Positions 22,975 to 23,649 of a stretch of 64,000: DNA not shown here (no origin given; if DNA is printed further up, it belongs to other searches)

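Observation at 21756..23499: Three-gene module: stand-alone EF-Tu domain-II protein translationally coupled to a CPBP/Abi protease, followed by a Gly-Gly-leader proline-rich peptide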

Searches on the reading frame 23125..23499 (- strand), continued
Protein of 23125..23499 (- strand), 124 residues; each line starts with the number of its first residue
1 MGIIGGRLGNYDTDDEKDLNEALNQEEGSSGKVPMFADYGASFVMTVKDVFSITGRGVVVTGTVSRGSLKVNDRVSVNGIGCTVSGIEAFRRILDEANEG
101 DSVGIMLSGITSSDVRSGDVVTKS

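Call 30: find_related_loci(query=A3, collection=metagenome_contigs, flank=3500)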
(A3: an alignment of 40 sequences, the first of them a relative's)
Query A3 (126 aa) in metagenome_contigs; peptide patterns used: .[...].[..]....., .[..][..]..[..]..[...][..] (x = any residue, [..] = any of these).
600 stretches matched a pattern (row limit reached: there are more); 599 encode a relative of the query (tblastn E <= 1e-3); the best 80 are kept; 80 distinct loci.
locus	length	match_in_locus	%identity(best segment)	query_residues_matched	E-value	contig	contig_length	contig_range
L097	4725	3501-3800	50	33-126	1e-27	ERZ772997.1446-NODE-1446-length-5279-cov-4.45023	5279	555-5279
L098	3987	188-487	49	33-126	2e-27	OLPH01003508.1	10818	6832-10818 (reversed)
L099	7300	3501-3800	52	33-126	2e-27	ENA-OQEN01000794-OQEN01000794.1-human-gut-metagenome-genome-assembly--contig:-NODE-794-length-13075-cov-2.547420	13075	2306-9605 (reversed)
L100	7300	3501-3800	50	33-126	3e-27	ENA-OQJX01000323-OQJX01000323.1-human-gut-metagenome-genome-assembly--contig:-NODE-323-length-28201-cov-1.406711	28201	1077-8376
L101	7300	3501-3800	52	33-126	5e-27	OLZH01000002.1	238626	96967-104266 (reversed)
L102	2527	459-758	47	33-126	5e-27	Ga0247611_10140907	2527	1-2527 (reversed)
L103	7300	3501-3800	50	33-126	5e-27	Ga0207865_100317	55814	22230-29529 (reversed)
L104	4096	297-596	51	33-126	6e-27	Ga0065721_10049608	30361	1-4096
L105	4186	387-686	52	33-126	9e-27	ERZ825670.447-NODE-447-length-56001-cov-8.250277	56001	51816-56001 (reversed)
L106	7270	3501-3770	57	37-126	9e-27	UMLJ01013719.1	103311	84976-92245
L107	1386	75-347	54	36-126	6e-27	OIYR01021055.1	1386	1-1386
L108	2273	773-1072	47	33-126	3e-26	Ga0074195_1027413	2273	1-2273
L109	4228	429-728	48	33-126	5e-26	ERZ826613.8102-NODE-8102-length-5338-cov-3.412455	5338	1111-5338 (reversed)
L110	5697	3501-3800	49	33-126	4e-26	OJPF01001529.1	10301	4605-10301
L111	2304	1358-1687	46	22-126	3e-26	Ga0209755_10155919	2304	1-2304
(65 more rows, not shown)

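Call 31: find_related_loci(query=A3, collection=viral_contigs, flank=3500)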
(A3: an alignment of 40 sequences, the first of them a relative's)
Query A3 (126 aa) in viral_contigs; peptide patterns used: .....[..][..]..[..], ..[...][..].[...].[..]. (x = any residue, [..] = any of these).
154 stretches matched a pattern; 39 encode a relative of the query (tblastn E <= 1e-3); 39 distinct loci.
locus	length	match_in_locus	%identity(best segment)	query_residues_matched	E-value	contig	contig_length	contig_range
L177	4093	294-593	47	33-126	4e-25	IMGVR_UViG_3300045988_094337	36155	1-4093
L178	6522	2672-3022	43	14-126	2e-24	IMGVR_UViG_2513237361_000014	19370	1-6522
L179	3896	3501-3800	45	33-126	5e-24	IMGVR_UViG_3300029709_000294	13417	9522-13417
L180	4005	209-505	45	33-126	1e-23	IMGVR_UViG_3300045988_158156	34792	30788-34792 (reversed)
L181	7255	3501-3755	50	41-126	9e-24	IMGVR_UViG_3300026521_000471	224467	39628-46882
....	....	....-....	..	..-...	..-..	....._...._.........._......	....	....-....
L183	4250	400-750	43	14-126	2e-23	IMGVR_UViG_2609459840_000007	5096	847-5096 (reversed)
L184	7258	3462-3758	45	33-126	6e-23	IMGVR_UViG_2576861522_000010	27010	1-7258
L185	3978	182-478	43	33-126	2e-22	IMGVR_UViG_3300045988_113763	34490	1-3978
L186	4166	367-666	42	14-126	3e-22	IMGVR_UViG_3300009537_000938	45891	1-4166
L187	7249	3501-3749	50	41-124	2e-21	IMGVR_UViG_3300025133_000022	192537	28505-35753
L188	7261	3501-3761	48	38-125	2e-21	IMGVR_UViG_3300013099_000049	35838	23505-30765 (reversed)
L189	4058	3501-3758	43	41-126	2e-21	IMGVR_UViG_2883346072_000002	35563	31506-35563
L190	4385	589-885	41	33-126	2e-21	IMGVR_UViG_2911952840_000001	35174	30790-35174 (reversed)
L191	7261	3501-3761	47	38-125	5e-21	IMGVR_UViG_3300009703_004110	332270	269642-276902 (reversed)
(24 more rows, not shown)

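Call 33: find_encoding_contigs(protein=P0142, flank=4000, max_places=4)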
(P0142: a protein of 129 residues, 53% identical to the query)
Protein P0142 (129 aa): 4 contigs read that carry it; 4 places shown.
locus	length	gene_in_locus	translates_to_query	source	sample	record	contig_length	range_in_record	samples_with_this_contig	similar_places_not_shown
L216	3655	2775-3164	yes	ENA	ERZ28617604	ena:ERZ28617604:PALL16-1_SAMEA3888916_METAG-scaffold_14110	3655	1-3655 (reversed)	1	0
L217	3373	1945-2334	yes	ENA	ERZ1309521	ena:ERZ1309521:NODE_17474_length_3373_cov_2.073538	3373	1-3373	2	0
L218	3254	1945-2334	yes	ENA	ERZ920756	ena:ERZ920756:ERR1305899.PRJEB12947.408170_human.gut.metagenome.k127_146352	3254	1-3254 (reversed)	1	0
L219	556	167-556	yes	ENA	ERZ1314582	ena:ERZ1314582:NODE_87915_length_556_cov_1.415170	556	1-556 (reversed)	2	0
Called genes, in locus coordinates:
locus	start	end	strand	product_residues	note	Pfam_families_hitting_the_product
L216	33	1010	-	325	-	PF01145:Band_7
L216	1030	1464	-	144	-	PF01957:NfeD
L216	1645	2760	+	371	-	PF22020:RlmL_1st, PF02926:THUMP, PF01170:UPF0020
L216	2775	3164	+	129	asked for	PF03144:GTP_EFTU_D2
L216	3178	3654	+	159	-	?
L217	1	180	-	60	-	?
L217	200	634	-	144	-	PF01957:NfeD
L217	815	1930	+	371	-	PF22020:RlmL_1st, PF02926:THUMP, PF01170:UPF0020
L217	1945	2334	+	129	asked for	PF03144:GTP_EFTU_D2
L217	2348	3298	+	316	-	PF00781:DAGK_cat, PF19279:YegS_C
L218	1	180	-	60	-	?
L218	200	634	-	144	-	PF01957:NfeD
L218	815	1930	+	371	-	PF22020:RlmL_1st, PF02926:THUMP, PF01170:UPF0020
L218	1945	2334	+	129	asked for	PF03144:GTP_EFTU_D2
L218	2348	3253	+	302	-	?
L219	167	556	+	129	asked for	PF03144:GTP_EFTU_D2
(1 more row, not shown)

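Call 34: find_encoding_contigs(protein=P0187, flank=4000, max_places=3)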
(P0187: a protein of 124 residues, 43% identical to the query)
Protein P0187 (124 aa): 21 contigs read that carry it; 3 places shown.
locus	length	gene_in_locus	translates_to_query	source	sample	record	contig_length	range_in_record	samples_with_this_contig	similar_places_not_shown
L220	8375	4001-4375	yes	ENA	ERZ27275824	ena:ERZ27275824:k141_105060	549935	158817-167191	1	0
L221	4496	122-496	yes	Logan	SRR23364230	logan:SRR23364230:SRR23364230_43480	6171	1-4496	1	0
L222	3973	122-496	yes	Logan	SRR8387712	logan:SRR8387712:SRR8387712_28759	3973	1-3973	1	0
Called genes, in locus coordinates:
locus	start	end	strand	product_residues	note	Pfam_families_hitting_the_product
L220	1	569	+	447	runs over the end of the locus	PF14403:CP_ATPgrasp_2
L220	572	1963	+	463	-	PF00133:tRNA-synt_1 (faint), PF01406:tRNA-synt_1e, PF01921:tRNA-synt_1f (faint), PF09334:tRNA-synt_1g (weak), PF09190:DALR_2, PF23493:CysS_C (weak)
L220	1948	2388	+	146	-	PF00636:Ribonuclease_3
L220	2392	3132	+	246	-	PF08032:SpoU_sub_bind, PF22435:MRM3-like_sub_bind (faint), PF00588:SpoU_methylase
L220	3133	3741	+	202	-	PF04542:Sigma70_r2, PF08281:Sigma70_r4_2 (weak)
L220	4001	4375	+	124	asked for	PF03144:GTP_EFTU_D2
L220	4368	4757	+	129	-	PF12646:DUF3783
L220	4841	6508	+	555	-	PF00749:tRNA-synt_1c, PF03950:tRNA-synt_1c_C, PF20974:tRNA-synt_1c_C2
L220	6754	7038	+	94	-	PF00166:Cpn10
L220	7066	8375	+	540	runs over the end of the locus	PF00118:Cpn60_TCP1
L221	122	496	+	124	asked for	PF03144:GTP_EFTU_D2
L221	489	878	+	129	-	PF12646:DUF3783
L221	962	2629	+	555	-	PF00749:tRNA-synt_1c, PF03950:tRNA-synt_1c_C, PF20974:tRNA-synt_1c_C2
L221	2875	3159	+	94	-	PF00166:Cpn10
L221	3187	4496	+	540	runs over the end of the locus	PF00118:Cpn60_TCP1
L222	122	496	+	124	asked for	PF03144:GTP_EFTU_D2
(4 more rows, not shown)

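Call 35: find_encoding_contigs(protein=P0239, flank=4000, max_places=3)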
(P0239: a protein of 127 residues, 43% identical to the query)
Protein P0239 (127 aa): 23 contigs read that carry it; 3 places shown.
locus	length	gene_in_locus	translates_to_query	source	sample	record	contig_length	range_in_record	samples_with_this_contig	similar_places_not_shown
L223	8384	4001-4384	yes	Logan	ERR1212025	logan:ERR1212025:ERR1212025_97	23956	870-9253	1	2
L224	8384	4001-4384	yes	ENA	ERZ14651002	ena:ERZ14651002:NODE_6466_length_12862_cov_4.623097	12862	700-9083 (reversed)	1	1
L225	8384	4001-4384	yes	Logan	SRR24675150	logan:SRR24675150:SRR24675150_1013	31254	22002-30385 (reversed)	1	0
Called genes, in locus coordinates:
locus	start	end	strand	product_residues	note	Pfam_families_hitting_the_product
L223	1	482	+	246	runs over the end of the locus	PF11193:DUF2812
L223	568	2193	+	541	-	-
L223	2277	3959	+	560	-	PF01841:Transglut_core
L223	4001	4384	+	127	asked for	PF03144:GTP_EFTU_D2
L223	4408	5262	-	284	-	PF02311:AraC_binding, PF12833:HTH_18, PF00165:HTH_AraC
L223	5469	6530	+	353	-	PF08240:ADH_N, PF00107:ADH_zinc_N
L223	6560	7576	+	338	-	PF00248:Aldo_ket_red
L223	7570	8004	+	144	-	PF05025:RbsD_FucU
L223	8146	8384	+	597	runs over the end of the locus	PF07881:Fucose_iso_N1, PF07882:Fucose_iso_N2, PF02952:Fucose_iso_C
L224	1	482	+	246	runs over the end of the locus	PF11193:DUF2812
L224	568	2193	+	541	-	-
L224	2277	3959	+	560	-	PF01841:Transglut_core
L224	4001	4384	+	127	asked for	PF03144:GTP_EFTU_D2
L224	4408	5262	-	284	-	PF02311:AraC_binding, PF12833:HTH_18, PF00165:HTH_AraC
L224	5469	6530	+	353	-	PF08240:ADH_N, PF00107:ADH_zinc_N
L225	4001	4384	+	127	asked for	PF03144:GTP_EFTU_D2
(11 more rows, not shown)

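Call 38: find_encoding_contigs(protein=P0144, flank=4000, max_places=4)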
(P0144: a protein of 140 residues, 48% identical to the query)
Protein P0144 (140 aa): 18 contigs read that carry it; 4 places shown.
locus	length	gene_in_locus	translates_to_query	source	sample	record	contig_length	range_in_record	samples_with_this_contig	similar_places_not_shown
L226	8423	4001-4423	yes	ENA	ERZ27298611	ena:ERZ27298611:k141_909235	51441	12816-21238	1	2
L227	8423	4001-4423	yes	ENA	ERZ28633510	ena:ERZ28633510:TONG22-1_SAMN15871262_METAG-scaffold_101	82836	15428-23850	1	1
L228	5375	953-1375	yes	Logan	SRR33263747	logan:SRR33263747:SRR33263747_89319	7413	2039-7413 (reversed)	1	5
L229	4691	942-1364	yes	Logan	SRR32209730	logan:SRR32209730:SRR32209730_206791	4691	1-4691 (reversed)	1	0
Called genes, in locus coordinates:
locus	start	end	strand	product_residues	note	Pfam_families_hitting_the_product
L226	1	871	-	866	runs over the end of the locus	PF02861:Clp_N, PF23569:NBD_SMAX1, PF00004:AAA, PF17871:AAA_lid_9, PF07724:AAA_2, PF00004:AAA, PF07728:AAA_5, PF10431:ClpB_D2-small, +10 more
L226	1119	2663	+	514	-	PF00117:GATase, PF07722:Peptidase_C26, PF02540:NAD_synthase (faint), PF03054:tRNA_Me_trans (weak), PF00958:GMP_synt_C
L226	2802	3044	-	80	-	-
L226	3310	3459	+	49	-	-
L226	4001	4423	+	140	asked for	PF03144:GTP_EFTU_D2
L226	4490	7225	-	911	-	PF13476:AAA_23, PF13514:AAA_27 (weak), PF13555:AAA_29 (weak), PF13558:SbcC_Walker_B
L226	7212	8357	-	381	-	PF00149:Metallophos, PF12850:Metallophos_2 (weak), PF12320:SbcD_C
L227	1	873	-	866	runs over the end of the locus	PF02861:Clp_N, PF23569:NBD_SMAX1, PF00004:AAA, PF17871:AAA_lid_9, PF07724:AAA_2, PF00004:AAA, PF07728:AAA_5, PF10431:ClpB_D2-small, +8 more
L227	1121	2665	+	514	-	PF00117:GATase, PF07722:Peptidase_C26, PF02540:NAD_synthase (faint), PF03054:tRNA_Me_trans (weak), PF00958:GMP_synt_C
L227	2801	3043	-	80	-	-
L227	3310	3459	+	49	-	-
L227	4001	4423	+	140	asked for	PF03144:GTP_EFTU_D2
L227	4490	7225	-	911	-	PF13476:AAA_23, PF13514:AAA_27 (weak), PF13555:AAA_29 (weak), PF13558:SbcC_Walker_B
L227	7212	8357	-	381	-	PF00149:Metallophos, PF12850:Metallophos_2 (weak), PF12320:SbcD_C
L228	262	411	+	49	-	-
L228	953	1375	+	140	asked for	PF03144:GTP_EFTU_D2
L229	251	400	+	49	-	-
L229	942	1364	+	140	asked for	PF03144:GTP_EFTU_D2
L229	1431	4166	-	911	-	PF13476:AAA_23, PF13514:AAA_27 (weak), PF13555:AAA_29 (weak), PF13558:SbcC_Walker_B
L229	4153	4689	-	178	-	?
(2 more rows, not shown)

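Call 50: search_solved_structures(query=window:23125-23499:-, max_evalue=0.001, show_alignments=1)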
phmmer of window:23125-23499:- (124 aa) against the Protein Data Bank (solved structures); distinct sequences matched with E-value up to 0.001: 77 (the best 60 are shown).
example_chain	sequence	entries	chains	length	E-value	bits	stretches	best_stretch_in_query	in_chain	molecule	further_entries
6i8r_A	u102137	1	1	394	1e-20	77.4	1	37-123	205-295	Elongation Factor Tu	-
7vmx_B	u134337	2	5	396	1.5e-20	76.9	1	40-123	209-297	Elongation factor Tu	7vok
8v9l_x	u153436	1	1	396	4.2e-20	75.4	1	39-123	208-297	Elongation factor Tu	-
6htw_H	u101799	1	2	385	8.3e-20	74.5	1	38-123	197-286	Elongation Factor Tu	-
4zv4_A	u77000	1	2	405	1.5e-18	70.4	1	41-123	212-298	Elongation factor Tu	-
8ym3_A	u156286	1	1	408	1.7e-18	70.2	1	39-123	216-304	Elongation factor Tu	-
8yly_A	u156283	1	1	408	1.7e-18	70.2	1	39-123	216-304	Elongation factor Tu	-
9t9c_A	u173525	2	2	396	2.5e-18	69.7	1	38-123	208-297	Elongation factor Tu 2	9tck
9t8g_A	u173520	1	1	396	2.5e-18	69.7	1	38-123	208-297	Elongation factor Tu 2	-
6gfu_A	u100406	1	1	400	2.5e-18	69.7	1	42-123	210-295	Elongation Factor Tu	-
5i4q_C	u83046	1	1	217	5.1e-18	68.7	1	42-123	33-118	Elongation factor Tu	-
2hcj_B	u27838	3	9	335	1.4e-17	67.2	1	42-123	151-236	Protein chain elongation factor EF-Tu | Elongation factor EF-Tu | Elongation factor Tu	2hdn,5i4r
1efm_A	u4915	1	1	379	1.8e-17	66.9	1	42-123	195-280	ELONGATION FACTOR TU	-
1efu_A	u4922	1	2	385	1.9e-17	66.9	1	42-123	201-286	ELONGATION FACTOR TU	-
5we4_z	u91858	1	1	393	1.9e-17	66.9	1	42-123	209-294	Elongation factor Tu 2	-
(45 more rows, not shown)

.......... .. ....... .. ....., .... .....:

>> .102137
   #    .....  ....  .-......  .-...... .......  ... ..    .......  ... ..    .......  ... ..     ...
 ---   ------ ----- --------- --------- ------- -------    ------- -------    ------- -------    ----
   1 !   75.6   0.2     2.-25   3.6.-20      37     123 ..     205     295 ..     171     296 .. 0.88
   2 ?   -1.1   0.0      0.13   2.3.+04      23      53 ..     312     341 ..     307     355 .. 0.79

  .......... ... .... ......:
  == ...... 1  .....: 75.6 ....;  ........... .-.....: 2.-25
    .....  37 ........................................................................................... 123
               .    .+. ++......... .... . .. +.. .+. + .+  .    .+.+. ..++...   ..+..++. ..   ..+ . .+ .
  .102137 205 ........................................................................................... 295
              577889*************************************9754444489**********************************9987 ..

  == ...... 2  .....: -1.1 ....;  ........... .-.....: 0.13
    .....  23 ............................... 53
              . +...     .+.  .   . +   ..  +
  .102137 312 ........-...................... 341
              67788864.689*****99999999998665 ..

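Call 54: predict_structure(alignment_id=A4)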
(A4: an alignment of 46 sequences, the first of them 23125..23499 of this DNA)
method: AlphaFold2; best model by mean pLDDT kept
length: 124 residues; sequences in the alignment: 46
mean_pLDDT: 79.6   pTM: 0.64
mean pLDDT of the five models: 79.6, 79.5, 79.4, 79.1, 78.6
residues with pLDDT >= 90: 80; 70-90: 3; 50-70: 8; < 50: 33
segments of 3 or more residues with pLDDT < 50: 1-3, 9-21, 23-33, 37-39
pLDDT, mean of each block of 10 residues (from residue 1): 47 45 45 46 92 95 97 95 97 97 97 97 93
secondary structure, 60 per line:
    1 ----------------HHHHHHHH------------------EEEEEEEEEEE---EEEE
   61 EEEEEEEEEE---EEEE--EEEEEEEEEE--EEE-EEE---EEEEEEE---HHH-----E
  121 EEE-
elements in order: H17-24 E43-53 E57-70 E74-77 E80-89 E92-94 E96-98 E102-108 E120-123

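Call 59: fold_search(model_id=the predicted structure, library=pdb)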
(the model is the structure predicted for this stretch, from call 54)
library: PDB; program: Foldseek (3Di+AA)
matches with E <= 10: 942; with E <= 0.001: 296
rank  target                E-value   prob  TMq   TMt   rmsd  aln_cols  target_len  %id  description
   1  7vok_C                8.8e-09  1.00  0.62  0.21   9.6       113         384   40  The Crystal structure of EF-Tu and GDP from Mycobacterium tuberculosis (released 2022-10-19)
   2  3mmp_A                9.3e-09  1.00  0.62  0.13  10.2       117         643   36  Structure of the Qb replicase, an RNA-dependent RNA polymerase consisting of viral and host proteins (released 2010-06-09)
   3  7vmx_B                9.3e-09  1.00  0.62  0.22  10.4       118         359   42  The Crystal Structure of EF-Tu and EF-Ts complex from Mycobacterium tuberculosis (released 2022-10-12)
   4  8ym3                  1.1e-08  1.00  0.63  0.20   1.1        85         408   45  Structural basis of Elongation factor Tu in regulating photoinhibition in Synechococcus sp. PCC 7942. (released 2025-03-19)
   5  6i8r                  1.1e-08  1.00  0.64  0.22  10.7       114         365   40  Crystal structure of an ancient sequence-reconstructed Elongation factor Tu (node 170) (released 2019-11-27)
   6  4iw3_K                1.3e-08  1.00  0.62  0.21   9.2       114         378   35  Crystal structure of a Pseudomonas putida prolyl-4-hydroxylase (P4H) in complex with elongation factor Tu (EF-Tu) (released 2014-01-29)
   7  4pc3_B                1.6e-08  1.00  0.63  0.22   9.9       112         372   36  Elongation factor Tu:Ts complex with partially bound GDP (released 2015-05-06)
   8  5mi8_B                1.7e-08  1.00  0.62  0.21   9.5       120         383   33  Structure of the phosphomimetic mutant of EF-Tu T383E (released 2017-12-20)
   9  7vmc_A                1.8e-08  1.00  0.64  0.21  10.5       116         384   35  Crystal structure of EF-Tu/CdiA/CdiI (released 2022-03-30)
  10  8yly                  2.0e-08  1.00  0.63  0.20   1.1        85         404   45  Structural basis of Elongation factor Tu in regulating photoinhibition in Synechococcus sp. PCC 7942. (released 2025-03-19)
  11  4r71_A                2.0e-08  1.00  0.63  0.13   9.3       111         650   34  Structure of the Qbeta holoenzyme complex in the P1211 crystal form (released 2015-09-23)
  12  7vok_A                2.2e-08  1.00  0.63  0.21   9.7       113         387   40  The Crystal structure of EF-Tu and GDP from Mycobacterium tuberculosis (released 2022-10-19)
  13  6mij                  2.3e-08  1.00  0.63  0.21  10.0       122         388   36  Crystal structure of EF-Tu from Acinetobacter baumannii in complex with Mg2+ and GDP (released 2018-10-03)
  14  9v5s_D                2.4e-08  1.00  0.64  0.21   9.8       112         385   34  Crystal structure of EF-Tu from Mycoplasma pneumoniae (released 2025-10-29)
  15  1d8t_B                2.4e-08  1.00  0.62  0.21  10.3       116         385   33  CRYSTAL STRUCTURE OF ELONGATION FACTOR, TU (EF-TU-MGGDP) COMPLEXED WITH GE2270A, A THIAZOLYL PEPTIDE ANTIBIOTIC (released 2000-10-25)
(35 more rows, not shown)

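Call 65: search_protein_families(library=padloc, proteins=[window:23125-23499:-, P0160, P0131], max_evalue=0.01)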
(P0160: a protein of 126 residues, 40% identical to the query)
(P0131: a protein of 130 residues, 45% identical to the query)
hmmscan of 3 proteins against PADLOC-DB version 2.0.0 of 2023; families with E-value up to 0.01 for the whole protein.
window:23125-23499:- (124 aa): 0 families

P0160 (126 aa): 0 families

P0131 (130 aa): 0 families

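Call 66: search_protein_families(library=pfam, alignment_id=A3, max_evalue=0.01)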
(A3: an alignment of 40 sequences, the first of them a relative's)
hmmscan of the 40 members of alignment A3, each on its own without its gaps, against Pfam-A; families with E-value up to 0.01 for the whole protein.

A. member 1, P0160 (126 aa): 2 families
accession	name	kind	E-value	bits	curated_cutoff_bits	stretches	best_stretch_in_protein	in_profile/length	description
PF03144.31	GTP_EFTU_D2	-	5.8e-17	62.3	30.3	1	55-125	1-73/73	Elongation factor Tu domain 2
PF14578.12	GTP_EFTU_D4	-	3.9e-05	23.9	23.8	1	54-124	16-85/86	Elongation factor Tu domain 4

B. families by the number of members that match (of 40 scanned): 6 families
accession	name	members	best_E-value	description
PF03144.31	GTP_EFTU_D2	40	3.1e-18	Elongation factor Tu domain 2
PF14578.12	GTP_EFTU_D4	22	1.4e-05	Elongation factor Tu domain 4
PF22042.2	EF-G_D2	10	3.9e-06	Elongation factor G domain 2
PF16450.11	Prot_ATP_ID_OB_C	1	0.0019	Proteasomal ATPase OB C-terminal domain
PF20462.4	DUF6715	1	0.0077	Domain of unknown function (DUF6715)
PF22923.1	KIF2A-like_1st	1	0.0091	Kinesin-like protein KIF2A-like, N-terminal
